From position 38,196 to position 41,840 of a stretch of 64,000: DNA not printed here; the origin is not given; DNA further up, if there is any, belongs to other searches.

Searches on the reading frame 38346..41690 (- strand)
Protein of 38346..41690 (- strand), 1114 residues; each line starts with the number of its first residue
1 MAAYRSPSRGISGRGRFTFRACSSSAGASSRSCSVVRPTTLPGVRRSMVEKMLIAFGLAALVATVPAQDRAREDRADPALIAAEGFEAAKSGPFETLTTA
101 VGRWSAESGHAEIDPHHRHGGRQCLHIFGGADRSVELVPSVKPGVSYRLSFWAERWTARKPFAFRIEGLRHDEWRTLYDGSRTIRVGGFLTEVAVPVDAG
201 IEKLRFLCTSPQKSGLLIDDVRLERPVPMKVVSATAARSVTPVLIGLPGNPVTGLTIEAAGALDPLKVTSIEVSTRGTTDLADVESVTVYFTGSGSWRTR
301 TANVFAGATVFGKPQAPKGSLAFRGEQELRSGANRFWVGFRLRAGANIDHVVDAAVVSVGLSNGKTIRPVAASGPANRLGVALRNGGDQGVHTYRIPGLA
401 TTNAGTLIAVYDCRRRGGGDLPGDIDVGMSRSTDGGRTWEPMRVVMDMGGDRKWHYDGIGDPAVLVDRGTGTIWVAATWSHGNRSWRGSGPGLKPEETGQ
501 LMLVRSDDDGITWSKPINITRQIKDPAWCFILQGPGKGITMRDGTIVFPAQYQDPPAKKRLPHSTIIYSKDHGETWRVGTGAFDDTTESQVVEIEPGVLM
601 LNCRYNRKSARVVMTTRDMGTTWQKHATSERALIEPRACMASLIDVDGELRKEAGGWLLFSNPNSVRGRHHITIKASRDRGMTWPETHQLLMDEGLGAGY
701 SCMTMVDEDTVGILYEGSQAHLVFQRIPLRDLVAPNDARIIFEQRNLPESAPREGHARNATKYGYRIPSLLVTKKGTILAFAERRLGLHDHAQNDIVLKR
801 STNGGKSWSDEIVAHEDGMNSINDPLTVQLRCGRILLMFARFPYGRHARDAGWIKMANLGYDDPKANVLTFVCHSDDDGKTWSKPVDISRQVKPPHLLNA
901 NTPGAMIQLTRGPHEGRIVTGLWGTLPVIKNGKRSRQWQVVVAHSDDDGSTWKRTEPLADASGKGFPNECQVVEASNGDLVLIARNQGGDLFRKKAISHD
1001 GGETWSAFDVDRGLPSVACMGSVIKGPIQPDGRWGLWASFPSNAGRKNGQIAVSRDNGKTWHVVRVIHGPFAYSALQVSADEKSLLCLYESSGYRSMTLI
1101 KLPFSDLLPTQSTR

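Call 14: search_protein_families(library=pfam, proteins=[window:38346-41690:-], max_evalue=0.001)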
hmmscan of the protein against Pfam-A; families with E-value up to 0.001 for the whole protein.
window:38346-41690:- (1114 aa): 7 families
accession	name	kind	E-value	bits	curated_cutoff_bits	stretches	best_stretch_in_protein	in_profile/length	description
PF13088.12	BNR_2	-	6.1e-55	187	31.4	2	419-708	10-272/277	BNR repeat-like domain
PF13859.12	BNR_3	-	6.3e-39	134.6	27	2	397-645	2-233/308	BNR repeat-like domain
PF02012.26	BNR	-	2.3e-19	66.6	27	0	997-1006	2-11/12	BNR/Asp-box repeat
PF14873.11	BNR_assoc_N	-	4.3e-19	69.1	25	1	235-363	5-151/153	N-terminal domain of BNR-repeat neuraminidase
PF24316.1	Tli3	-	3e-11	44.2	27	0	540-580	59-103/129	T6SS Tli3 immunity protein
PF15902.12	Sortilin-Vps10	-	1e-09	38.1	33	0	942-1091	3-138/446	Sortilin, neurotensin receptor 3,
PF21471.3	Reelin_subrepeat-B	-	3.2e-09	37.1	27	0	1050-1114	61-103/127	Reelin subrepeat B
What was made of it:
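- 38346..41690 (-): BNR sialidase (context). BNR_2 6.1e-55, BNR_assoc_N 4.3e-19 (call 14)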

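Call 63: search_protein_families(library=ncbifam, proteins=[window:38346-41690:-], max_evalue=0.00001)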
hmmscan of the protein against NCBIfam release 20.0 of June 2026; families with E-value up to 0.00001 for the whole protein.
window:38346-41690:- (1114 aa): 2 families
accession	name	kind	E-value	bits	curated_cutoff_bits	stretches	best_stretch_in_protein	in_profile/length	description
NF052328.1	NeuramTDE0471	equivalog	7.8e-25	87.6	900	1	393-613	139-357/538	neuraminidase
NF045728.1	glycosyl_F510_1955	equivalog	1.2e-09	37.8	175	0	942-1086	117-236/246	F510_1955 family glycosylhydrolase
